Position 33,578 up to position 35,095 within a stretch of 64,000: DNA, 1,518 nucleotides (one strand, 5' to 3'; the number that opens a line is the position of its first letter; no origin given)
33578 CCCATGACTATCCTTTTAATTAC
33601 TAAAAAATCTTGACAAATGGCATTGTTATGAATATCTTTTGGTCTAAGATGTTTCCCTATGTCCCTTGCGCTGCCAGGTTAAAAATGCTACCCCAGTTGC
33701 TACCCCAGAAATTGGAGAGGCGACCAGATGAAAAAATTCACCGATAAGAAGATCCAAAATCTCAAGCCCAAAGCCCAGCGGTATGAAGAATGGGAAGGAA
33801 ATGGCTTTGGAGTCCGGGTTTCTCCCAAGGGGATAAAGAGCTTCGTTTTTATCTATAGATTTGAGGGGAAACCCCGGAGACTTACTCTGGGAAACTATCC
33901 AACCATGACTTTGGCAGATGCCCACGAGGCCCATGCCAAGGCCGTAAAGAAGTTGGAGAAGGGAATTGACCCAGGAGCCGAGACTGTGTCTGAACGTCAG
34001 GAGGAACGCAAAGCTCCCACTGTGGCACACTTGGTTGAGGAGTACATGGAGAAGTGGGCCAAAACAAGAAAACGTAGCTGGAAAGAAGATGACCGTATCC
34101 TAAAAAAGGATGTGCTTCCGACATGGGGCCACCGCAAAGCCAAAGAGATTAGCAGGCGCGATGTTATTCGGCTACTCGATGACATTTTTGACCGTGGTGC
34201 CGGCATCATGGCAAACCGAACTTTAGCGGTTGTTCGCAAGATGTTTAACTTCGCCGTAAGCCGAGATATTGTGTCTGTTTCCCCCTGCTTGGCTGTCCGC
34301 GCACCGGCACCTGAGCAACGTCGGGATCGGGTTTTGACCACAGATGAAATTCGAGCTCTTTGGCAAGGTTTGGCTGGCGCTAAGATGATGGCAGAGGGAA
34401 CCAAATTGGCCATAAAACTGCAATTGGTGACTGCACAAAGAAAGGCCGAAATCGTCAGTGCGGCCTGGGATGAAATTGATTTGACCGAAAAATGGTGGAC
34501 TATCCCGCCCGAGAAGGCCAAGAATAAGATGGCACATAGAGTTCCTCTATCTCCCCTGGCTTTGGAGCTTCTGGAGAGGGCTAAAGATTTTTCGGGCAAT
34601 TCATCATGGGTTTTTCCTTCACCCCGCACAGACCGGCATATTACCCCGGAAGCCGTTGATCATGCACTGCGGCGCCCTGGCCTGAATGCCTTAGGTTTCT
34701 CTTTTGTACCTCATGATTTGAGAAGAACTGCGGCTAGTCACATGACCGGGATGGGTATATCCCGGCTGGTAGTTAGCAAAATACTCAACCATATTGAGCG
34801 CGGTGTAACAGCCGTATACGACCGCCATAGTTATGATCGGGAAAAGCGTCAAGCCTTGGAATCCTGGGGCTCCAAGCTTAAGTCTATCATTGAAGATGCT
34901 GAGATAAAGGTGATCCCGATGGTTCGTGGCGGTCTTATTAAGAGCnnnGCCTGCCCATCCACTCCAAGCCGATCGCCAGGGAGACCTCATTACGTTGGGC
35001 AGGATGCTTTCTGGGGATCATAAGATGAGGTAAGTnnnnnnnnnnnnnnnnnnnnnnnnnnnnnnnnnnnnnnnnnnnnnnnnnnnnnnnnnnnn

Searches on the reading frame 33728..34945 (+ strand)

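Call 47: search_protein_families(library=pfam, proteins=[window:33728-34945:+], max_evalue=0.001)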
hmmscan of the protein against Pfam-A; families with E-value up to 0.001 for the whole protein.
window:33728-34945:+ (406 aa): 3 families
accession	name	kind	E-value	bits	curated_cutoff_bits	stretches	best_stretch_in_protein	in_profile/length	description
PF00589.27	Phage_integrase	-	1.5e-23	83.9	27.1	1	202-369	2-170/172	Phage integrase family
PF13356.12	Arm-DNA-bind_3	-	8.5e-21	74.3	27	1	4-86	1-80/83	Arm DNA-binding domain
PF22022.2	Phage_int_M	-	3.5e-10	40.4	27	1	104-191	2-94/96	Phage integrase central domain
